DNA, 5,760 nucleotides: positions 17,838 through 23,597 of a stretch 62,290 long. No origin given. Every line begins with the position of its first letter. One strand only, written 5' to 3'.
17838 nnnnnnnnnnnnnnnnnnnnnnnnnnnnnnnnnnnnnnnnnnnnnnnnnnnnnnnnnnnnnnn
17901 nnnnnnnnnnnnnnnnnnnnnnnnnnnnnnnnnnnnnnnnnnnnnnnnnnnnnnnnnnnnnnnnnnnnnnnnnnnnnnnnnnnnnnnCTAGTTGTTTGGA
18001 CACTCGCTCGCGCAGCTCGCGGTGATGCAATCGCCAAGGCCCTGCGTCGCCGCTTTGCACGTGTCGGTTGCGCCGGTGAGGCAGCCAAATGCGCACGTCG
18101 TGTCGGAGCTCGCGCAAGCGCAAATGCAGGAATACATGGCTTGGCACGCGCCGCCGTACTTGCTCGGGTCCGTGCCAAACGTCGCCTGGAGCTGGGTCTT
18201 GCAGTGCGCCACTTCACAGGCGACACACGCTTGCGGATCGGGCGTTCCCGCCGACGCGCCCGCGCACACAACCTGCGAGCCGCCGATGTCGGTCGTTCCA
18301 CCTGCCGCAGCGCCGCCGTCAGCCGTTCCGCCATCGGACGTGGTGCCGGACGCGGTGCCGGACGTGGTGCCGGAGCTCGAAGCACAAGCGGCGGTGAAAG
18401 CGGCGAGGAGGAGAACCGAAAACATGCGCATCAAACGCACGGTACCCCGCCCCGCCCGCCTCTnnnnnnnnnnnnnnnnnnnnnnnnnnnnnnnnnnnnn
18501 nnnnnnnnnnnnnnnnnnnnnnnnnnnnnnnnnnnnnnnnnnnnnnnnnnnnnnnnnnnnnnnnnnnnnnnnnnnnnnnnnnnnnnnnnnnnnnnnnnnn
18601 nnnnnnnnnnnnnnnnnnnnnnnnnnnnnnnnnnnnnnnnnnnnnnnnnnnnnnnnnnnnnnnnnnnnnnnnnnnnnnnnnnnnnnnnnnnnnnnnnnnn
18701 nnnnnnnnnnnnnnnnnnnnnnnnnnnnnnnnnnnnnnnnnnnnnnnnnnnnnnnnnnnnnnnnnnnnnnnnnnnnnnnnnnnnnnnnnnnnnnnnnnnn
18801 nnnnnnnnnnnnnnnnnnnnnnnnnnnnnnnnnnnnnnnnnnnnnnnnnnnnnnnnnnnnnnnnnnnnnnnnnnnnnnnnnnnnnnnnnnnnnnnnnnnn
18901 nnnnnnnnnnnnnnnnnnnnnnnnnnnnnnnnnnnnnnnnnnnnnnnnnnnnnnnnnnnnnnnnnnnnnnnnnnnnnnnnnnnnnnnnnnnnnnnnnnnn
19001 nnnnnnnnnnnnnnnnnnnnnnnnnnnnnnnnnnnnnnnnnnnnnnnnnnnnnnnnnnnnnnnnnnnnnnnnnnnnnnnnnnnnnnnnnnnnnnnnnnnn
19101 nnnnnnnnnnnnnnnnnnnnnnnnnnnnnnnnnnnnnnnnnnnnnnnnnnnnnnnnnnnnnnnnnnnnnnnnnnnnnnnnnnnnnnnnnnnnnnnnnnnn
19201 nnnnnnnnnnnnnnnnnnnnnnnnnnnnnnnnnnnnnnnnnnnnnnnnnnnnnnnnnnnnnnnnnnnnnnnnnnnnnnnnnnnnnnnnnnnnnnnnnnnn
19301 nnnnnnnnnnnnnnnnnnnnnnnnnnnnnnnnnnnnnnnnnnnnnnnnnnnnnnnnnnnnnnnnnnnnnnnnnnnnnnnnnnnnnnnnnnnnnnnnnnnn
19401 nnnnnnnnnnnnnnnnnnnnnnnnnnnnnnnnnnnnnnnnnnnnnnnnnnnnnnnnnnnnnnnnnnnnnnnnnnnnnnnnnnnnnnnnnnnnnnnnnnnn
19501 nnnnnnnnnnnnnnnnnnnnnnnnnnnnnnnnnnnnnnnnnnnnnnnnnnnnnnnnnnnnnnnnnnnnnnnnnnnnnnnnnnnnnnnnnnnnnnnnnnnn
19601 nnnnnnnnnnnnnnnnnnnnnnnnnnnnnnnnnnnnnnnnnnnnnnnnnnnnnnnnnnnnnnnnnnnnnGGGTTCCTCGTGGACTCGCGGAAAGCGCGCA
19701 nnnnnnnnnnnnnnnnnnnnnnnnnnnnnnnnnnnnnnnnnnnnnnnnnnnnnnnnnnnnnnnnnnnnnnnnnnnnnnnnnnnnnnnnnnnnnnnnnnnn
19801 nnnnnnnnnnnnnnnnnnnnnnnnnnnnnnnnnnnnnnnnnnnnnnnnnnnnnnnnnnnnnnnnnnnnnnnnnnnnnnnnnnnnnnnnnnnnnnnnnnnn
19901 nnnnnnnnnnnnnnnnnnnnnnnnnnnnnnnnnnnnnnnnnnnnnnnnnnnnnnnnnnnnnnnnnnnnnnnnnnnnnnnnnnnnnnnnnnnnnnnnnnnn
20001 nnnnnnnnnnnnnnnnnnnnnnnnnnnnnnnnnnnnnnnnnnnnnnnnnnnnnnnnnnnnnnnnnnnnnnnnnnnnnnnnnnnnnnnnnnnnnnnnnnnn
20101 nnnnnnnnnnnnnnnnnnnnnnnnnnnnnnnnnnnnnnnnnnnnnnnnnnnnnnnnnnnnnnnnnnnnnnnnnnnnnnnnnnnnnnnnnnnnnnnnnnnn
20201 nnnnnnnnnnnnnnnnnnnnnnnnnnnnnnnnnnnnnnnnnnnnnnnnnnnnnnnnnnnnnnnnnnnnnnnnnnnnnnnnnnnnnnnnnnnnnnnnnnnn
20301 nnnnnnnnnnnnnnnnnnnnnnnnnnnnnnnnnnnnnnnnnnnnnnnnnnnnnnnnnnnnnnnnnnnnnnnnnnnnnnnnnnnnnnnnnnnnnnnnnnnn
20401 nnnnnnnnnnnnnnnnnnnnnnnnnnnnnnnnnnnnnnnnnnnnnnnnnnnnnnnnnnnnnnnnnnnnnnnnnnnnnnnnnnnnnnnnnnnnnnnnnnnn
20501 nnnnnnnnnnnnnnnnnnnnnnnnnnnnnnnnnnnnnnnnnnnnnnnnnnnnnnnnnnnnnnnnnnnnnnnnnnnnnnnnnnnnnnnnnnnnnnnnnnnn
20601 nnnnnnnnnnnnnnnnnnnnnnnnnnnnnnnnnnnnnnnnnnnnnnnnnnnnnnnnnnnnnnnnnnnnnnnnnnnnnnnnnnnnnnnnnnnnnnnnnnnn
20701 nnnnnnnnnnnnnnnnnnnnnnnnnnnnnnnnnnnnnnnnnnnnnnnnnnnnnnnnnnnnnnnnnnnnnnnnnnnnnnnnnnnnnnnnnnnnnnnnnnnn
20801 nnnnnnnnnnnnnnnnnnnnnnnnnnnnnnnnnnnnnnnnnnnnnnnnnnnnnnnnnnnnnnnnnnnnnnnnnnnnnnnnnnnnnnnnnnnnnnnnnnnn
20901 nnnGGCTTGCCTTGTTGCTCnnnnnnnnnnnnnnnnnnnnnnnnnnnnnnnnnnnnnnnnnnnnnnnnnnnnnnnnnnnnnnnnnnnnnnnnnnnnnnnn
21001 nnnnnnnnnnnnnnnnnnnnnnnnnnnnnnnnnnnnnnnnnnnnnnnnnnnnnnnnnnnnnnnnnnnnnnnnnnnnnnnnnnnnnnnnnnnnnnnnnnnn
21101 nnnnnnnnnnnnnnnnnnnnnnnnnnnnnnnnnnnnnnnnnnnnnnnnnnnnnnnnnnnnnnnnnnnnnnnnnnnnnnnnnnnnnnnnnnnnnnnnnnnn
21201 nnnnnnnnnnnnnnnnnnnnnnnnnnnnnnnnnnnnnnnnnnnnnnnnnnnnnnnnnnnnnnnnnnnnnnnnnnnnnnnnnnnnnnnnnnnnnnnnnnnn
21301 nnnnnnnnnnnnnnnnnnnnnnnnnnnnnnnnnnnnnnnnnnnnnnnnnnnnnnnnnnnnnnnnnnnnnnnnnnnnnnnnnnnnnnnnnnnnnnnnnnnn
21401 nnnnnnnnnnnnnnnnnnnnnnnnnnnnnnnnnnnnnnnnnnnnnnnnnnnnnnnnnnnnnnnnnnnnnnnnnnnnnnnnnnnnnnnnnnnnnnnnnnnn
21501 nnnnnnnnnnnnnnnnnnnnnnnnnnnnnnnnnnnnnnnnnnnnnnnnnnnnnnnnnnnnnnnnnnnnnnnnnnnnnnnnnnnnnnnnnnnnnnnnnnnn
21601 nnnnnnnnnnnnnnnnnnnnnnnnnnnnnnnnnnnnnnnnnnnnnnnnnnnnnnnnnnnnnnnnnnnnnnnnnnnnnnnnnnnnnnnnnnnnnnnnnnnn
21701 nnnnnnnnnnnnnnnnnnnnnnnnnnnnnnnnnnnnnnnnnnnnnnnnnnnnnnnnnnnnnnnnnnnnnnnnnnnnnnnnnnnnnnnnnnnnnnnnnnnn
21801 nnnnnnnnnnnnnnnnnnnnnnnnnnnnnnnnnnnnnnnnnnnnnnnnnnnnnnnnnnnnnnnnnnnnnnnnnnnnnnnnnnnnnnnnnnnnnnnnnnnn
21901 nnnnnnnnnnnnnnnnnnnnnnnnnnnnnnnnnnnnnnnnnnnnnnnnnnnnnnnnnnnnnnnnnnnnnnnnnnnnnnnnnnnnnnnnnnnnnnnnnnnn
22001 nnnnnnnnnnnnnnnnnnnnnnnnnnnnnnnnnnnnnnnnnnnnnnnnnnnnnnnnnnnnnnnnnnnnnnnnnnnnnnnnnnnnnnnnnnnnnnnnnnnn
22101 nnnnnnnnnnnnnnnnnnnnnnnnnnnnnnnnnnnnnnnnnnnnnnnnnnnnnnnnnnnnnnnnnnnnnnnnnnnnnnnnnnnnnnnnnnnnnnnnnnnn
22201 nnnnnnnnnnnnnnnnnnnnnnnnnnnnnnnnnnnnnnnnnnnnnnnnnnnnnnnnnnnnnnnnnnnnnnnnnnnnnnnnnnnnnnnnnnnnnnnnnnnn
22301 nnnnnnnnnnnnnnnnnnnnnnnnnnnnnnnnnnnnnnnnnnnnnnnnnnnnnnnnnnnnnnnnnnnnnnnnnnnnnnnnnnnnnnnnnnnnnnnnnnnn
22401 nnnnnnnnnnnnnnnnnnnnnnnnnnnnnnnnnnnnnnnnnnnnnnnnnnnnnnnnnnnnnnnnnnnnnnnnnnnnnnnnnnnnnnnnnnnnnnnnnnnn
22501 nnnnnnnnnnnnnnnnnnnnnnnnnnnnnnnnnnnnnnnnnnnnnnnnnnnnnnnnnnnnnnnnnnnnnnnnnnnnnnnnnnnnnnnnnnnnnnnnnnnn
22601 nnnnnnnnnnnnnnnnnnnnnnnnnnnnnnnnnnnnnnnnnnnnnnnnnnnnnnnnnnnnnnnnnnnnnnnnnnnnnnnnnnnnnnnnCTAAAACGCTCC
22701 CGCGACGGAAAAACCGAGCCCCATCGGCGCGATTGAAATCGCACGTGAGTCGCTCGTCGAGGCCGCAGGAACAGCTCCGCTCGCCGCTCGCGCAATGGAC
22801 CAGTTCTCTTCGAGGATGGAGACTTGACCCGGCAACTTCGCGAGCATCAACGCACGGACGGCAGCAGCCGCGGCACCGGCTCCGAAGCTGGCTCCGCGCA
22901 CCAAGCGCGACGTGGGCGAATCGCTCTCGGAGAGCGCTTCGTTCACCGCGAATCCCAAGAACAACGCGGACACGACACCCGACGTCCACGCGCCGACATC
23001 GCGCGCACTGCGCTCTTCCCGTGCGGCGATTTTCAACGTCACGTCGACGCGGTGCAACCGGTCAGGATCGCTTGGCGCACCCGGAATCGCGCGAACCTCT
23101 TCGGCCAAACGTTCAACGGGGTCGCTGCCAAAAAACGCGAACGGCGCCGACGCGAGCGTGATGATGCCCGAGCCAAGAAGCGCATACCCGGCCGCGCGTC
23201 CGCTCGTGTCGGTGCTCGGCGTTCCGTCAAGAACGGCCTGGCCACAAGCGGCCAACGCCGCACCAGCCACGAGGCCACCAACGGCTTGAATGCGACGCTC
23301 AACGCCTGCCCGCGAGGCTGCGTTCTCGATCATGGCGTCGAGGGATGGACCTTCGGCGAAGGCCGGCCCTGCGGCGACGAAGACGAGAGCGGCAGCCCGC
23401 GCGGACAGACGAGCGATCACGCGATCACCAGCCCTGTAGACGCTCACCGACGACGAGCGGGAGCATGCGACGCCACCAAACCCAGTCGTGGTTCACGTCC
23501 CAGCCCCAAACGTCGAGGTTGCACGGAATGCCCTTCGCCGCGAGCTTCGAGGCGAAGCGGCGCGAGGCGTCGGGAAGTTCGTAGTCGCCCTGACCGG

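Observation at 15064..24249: Eight tightly packed co-directional genes join a processive glycan synthase, an exported deacetylase and a ligase/peptidase/esterase set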

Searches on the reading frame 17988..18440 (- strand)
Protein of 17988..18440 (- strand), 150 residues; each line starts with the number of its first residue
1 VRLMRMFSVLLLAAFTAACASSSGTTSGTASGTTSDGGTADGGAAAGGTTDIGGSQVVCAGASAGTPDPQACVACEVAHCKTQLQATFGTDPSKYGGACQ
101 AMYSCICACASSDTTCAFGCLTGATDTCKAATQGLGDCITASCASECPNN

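Call 33: search_protein_families(library=pfam, proteins=[window:17988-18440:-], max_evalue=1)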
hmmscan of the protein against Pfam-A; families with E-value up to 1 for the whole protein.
window:17988-18440:- (150 aa): 1 family
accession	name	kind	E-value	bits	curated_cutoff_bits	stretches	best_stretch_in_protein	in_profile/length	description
PF21827.1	New_glue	-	0.004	17.3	31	1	1-50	1-51/94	New glue protein family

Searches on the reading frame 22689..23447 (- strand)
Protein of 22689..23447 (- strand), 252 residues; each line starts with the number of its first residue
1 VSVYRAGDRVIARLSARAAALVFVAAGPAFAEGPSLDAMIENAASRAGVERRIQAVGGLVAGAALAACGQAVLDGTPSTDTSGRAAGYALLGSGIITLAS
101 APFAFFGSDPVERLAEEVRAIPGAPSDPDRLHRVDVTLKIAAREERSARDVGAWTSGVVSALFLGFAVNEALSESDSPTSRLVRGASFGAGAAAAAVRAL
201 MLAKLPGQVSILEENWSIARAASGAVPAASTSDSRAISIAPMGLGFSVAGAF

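Call 3: search_protein_families(library=pfam, proteins=[window:22689-23447:-], max_evalue=0.01)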
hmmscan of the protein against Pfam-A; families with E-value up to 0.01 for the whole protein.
window:22689-23447:- (252 aa): 0 families

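Call 4: search_protein_families(library=ncbifam, proteins=[window:22689-23447:-], max_evalue=0.01)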
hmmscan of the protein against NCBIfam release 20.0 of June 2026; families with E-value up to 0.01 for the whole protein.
window:22689-23447:- (252 aa): 0 families

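Call 33: search_protein_families(library=pfam, proteins=[window:22689-23447:-], max_evalue=1)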
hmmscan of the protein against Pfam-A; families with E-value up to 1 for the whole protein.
window:22689-23447:- (252 aa): 3 families
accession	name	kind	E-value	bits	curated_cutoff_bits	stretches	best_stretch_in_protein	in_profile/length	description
PF23336.1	HTH_TbsP_C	-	0.13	12.9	27.1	1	114-158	21-64/121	Transcriptional regulator TbsP-like, C-terminal HTH domain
PF04956.18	TrbC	-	0.13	12.9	27.9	1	14-101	13-93/98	TrbC/VIRB2 pilin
PF23778.1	Phage_holin_2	-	0.25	12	32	1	157-204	37-84/92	Putative phage holin family 2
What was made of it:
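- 22689..23447 (-): Module A position 2: a fast-evolving 243-252-aa protein with a signal peptide and hydrophobic segments, of unknown function. It occupies the slot held by a RimK-like ATP-grasp in other Myxococcota. No family hit (calls 3, 33).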
